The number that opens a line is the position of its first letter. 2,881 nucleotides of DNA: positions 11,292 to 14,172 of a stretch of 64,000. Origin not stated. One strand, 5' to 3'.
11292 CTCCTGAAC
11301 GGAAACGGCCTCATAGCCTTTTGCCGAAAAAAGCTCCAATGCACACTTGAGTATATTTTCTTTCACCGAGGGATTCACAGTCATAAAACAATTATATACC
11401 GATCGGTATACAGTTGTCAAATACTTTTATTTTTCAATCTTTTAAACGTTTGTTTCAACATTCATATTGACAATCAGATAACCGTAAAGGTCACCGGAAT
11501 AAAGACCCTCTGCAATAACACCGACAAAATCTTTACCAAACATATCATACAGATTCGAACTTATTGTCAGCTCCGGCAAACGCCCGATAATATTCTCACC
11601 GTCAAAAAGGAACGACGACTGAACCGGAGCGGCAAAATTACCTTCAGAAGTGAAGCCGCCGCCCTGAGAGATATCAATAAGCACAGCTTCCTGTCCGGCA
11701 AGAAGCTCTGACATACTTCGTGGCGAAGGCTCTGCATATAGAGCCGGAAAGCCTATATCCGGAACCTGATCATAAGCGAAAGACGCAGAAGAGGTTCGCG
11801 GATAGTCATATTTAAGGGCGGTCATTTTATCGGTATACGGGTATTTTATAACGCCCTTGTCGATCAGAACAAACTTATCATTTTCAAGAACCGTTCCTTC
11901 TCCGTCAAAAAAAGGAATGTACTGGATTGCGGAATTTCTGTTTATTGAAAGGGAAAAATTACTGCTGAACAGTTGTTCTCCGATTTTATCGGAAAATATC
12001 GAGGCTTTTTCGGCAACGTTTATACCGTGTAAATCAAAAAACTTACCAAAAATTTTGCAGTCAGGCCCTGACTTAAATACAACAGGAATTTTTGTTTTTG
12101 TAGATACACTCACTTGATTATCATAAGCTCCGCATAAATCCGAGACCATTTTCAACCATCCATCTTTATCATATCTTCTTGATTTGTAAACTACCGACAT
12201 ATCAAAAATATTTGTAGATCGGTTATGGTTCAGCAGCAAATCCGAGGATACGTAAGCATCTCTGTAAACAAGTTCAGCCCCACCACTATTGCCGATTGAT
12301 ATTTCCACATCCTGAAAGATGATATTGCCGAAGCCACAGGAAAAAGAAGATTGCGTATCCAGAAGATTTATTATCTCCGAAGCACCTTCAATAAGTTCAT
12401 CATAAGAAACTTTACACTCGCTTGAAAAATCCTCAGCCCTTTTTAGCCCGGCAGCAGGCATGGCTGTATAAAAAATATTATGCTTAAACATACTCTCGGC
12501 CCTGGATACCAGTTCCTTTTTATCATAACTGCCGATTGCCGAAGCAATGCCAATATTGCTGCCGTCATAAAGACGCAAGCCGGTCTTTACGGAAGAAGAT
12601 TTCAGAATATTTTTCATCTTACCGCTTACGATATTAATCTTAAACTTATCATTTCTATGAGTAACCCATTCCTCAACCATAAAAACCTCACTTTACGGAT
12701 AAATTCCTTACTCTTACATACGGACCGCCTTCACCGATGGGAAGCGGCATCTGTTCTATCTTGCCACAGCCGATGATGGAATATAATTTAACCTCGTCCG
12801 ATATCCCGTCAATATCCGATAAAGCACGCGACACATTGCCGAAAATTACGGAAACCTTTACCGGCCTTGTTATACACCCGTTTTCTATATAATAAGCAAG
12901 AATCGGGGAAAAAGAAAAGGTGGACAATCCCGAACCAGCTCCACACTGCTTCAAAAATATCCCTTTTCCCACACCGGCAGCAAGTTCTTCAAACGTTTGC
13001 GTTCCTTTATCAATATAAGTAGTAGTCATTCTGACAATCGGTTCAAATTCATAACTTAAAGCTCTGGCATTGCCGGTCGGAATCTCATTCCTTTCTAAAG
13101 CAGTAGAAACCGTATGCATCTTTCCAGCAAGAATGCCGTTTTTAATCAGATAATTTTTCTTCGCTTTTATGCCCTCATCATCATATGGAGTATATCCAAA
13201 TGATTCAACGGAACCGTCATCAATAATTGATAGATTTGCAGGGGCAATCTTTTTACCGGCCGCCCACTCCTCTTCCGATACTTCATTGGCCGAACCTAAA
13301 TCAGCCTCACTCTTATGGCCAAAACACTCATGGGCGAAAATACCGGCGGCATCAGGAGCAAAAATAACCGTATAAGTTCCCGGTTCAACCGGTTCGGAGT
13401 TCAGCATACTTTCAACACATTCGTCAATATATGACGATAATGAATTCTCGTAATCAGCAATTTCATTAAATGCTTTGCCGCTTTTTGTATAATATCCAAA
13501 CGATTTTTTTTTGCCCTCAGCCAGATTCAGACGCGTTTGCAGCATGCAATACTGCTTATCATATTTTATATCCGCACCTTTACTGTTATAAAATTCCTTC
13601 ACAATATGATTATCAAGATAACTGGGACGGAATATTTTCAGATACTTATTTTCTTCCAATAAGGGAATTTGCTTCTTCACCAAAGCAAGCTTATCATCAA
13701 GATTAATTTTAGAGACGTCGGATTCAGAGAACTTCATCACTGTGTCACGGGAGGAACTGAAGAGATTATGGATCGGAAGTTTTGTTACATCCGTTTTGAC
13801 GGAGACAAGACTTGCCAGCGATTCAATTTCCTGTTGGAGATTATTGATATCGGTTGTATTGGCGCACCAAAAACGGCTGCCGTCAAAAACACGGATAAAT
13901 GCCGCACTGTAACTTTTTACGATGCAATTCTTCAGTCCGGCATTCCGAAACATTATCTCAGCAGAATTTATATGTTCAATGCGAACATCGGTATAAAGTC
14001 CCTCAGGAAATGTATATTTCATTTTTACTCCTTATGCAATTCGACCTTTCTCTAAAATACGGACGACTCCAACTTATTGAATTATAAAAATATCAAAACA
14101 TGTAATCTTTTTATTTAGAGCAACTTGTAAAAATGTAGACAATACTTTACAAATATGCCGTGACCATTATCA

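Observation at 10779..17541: Radical SAM/SPASM enzyme + Cys-rich partner + TldD/TldE + TetR: RiPP-like maturation locus with no visible precursor gene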

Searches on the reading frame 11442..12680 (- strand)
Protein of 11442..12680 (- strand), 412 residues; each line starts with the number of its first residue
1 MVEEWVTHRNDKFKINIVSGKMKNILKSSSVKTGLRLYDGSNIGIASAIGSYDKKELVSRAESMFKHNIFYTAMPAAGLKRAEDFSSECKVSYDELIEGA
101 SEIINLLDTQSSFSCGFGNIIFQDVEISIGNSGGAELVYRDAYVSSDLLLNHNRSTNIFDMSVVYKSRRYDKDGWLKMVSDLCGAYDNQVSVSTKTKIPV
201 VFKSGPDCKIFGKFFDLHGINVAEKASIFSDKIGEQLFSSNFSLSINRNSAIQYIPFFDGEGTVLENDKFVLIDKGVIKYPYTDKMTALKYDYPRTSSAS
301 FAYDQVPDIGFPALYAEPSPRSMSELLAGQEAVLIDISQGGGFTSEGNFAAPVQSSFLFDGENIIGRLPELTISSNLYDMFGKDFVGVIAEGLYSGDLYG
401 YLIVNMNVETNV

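Call 3: search_protein_families(library=pfam, proteins=[window:11442-12680:-], max_evalue=0.01)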
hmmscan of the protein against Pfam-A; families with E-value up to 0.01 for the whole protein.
window:11442-12680:- (412 aa): 1 family
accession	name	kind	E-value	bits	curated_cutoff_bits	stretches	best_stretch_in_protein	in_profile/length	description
PF19289.4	PmbA_TldD_3rd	-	1.7e-22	80.1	22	1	197-383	3-191/220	PmbA/TldA metallopeptidase C-terminal domain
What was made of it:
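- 11442..12680 (-): TldE/PmbA-type non-catalytic partner of TldD. A neighbour, not part of the maturase unit. Pfam PmbA_TldD_3rd 1.7e-22 (call 3).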

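Call 4: search_protein_families(library=ncbifam, proteins=[window:11442-12680:-], max_evalue=0.01)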
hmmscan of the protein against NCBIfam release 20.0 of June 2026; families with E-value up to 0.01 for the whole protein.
window:11442-12680:- (412 aa): 1 family
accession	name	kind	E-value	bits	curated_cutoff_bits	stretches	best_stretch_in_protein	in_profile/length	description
NF040952.1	Arch_mtprotase_TldD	equivalog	0.0001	21.2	635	1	232-377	254-398/443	zinc metalloprotease TldD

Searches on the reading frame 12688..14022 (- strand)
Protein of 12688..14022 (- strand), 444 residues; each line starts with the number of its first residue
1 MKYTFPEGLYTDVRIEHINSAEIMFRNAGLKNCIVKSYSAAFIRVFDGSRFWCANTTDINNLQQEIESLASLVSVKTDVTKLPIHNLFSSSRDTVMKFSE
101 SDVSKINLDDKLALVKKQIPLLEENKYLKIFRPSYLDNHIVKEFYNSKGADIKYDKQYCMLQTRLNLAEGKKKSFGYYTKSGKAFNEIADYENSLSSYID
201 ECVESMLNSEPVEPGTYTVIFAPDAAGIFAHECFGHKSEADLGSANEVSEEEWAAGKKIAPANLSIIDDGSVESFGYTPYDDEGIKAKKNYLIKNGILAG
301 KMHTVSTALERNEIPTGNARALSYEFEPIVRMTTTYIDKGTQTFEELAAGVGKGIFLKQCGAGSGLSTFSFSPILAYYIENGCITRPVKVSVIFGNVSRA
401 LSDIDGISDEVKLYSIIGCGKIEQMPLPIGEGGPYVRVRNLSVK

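Call 3: search_protein_families(library=pfam, proteins=[window:12688-14022:-], max_evalue=0.01)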
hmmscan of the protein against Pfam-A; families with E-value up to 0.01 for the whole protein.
window:12688-14022:- (444 aa): 3 families
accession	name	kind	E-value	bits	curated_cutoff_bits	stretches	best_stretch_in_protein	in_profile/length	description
PF19289.4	PmbA_TldD_3rd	-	1.2e-46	159.1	22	1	214-443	1-218/220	PmbA/TldA metallopeptidase C-terminal domain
PF01523.21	PmbA_TldD_1st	-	0.00051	20.6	20.9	1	12-70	2-62/65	PmbA/TldA metallopeptidase domain 1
PF19290.4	PmbA_TldD_2nd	-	0.0078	17.1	20.9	0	104-178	4-78/109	PmbA/TldA metallopeptidase central domain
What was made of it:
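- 12688..14022 (-): TldD-type metalloprotease (HECFGH). A neighbour, not part of the maturase unit. Pfam PmbA_TldD_3rd 1.2e-46 (call 3).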

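Call 4: search_protein_families(library=ncbifam, proteins=[window:12688-14022:-], max_evalue=0.01)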
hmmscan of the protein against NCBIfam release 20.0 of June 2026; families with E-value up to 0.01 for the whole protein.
window:12688-14022:- (444 aa): 3 families
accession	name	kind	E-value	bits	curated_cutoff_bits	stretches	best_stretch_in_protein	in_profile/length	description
NF040952.1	Arch_mtprotase_TldD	equivalog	8e-64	216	635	1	10-443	14-442/443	zinc metalloprotease TldD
NF008006.0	PRK10735.1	equivalog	5.2e-33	114.2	513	1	185-443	213-477/481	metalloprotease TldD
NF008268.0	PRK11040.1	equivalog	4.1e-12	45.5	438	1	27-422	48-436/446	metalloprotease PmbA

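Call 35: find_homologous_proteins(query=window:12688-14022:-, max_evalue=1e-20)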
Query window:12688-14022:- (444 aa): 2824 proteins with E <= 1e-20 among 8000 candidates; the best 120 are listed.
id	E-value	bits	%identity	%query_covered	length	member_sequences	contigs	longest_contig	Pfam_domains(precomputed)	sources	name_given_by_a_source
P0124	2.2e-296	1001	100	100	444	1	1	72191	PF19289.5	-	-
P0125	4.5e-146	505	52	100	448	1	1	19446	PF01523.22,PF19289.5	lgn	-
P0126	7.7e-145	501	50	100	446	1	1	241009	PF01523.22,PF19289.5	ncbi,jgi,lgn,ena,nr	ncbi:MAG: TldD/PmbA family protein [Oscillospiraceae bacterium]|nr:TldD/PmbA family protein [Oscillo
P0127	5.7e-142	492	49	100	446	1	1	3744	PF01523.22,PF19289.5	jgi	-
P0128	2.3e-141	490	50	100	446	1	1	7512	PF01523.22,PF19289.5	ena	-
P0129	4.2e-141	489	48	100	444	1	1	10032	PF01523.22,PF19289.5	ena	-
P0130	1.3e-140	487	48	100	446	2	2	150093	PF01523.22,PF19289.5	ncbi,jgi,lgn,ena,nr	ncbi:MAG: TldD/PmbA family protein [Oscillospiraceae bacterium]|nr:TldD/PmbA family protein [Oscillo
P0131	4.0e-140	486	48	100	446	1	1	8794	PF01523.22,PF19289.5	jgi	-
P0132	4.1e-140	486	48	100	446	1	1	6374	PF01523.22,PF19289.5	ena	-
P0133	2.2e-139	483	48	100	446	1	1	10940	PF01523.22,PF19289.5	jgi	jgi:TldD protein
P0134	5.8e-139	482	48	100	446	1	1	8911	PF01523.22,PF19289.5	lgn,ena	-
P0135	9.4e-139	481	49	100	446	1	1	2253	PF01523.22,PF19289.5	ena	-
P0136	1.0e-138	481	49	100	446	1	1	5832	PF01523.22,PF19289.5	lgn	-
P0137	1.1e-138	481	48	100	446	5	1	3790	PF01523.22,PF19289.5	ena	-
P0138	1.1e-138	481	48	100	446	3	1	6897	PF01523.22,PF19289.5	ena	-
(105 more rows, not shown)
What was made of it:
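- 12688..14022 (-): Very large family with best identity 52% (call 35).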

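Call 51: find_encoding_contigs(protein=P0125, flank=6000, max_places=1)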
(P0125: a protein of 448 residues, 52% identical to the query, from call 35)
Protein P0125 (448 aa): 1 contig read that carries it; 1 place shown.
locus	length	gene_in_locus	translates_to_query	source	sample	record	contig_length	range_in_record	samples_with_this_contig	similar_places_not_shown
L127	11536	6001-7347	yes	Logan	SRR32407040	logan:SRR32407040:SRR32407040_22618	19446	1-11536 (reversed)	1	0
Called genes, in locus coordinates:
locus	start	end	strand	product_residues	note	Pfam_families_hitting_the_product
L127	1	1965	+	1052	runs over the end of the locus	PF07695:7TMR-DISM_7TM (weak), PF00512:HisKA, PF02518:HATPase_c, PF00072:Response_reg, PF01627:Hpt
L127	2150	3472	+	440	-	PF01261:AP_endonuc_2 (weak), PF27526:XylA2_C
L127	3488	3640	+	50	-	-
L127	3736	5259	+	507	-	PF00370:FGGY_N, PF01869:BcrAD_BadFG (faint), PF02782:FGGY_C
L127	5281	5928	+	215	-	PF00923:TAL_FSA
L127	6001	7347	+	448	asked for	PF01523:PmbA_TldD_1st (faint), PF19289:PmbA_TldD_3rd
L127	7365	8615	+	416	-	PF19289:PmbA_TldD_3rd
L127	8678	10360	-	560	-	PF00749:tRNA-synt_1c, PF03950:tRNA-synt_1c_C, PF20974:tRNA-synt_1c_C2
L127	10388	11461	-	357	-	PF00657:Lipase_GDSL, PF13472:Lipase_GDSL_2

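Call 52: find_encoding_contigs(protein=P0126, flank=6000, max_places=1)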
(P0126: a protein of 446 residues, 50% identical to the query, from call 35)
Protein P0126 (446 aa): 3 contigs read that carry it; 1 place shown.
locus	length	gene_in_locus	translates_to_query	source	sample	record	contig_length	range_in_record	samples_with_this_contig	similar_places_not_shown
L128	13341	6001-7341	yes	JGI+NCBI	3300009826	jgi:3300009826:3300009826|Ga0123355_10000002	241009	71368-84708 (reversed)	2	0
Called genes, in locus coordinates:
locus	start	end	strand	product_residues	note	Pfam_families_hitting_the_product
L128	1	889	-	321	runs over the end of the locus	PF02779:Transket_pyr, PF02780:Transketolase_C, PF22613:Transketolase_C_1 (faint)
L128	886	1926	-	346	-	PF00676:E1_dh, PF02775:TPP_enzyme_C (faint), PF00456:Transketolase_N (faint)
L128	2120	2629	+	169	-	PF14512:TM1586_NiRdase (faint), PF00881:Nitroreductase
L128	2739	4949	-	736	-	PF00330:Aconitase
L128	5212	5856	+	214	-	-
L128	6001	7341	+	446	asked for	PF01523:PmbA_TldD_1st, PF19289:PmbA_TldD_3rd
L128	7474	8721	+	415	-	PF19289:PmbA_TldD_3rd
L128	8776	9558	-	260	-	-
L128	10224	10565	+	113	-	PF01245:Ribosomal_L19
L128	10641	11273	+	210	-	PF10502:Peptidase_S26, PF00717:Peptidase_S24 (weak)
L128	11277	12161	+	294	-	PF03193:RsgA_GTPase (faint), PF01926:MMR_HSR1, PF02421:FeoB_N (weak)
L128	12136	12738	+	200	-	PF01351:RNase_HII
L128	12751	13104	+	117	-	PF02021:UPF0102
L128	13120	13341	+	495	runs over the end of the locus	PF14821:Thr_synth_N, PF00291:PALP, PF24857:THR4_C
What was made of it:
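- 12688..14022 (-): Stand-alone TldD+TldE pairs elsewhere (calls 51, 52).
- TldD/TldE orthologs form stand-alone pairs in housekeeping contexts (calls 35, 51, 52).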
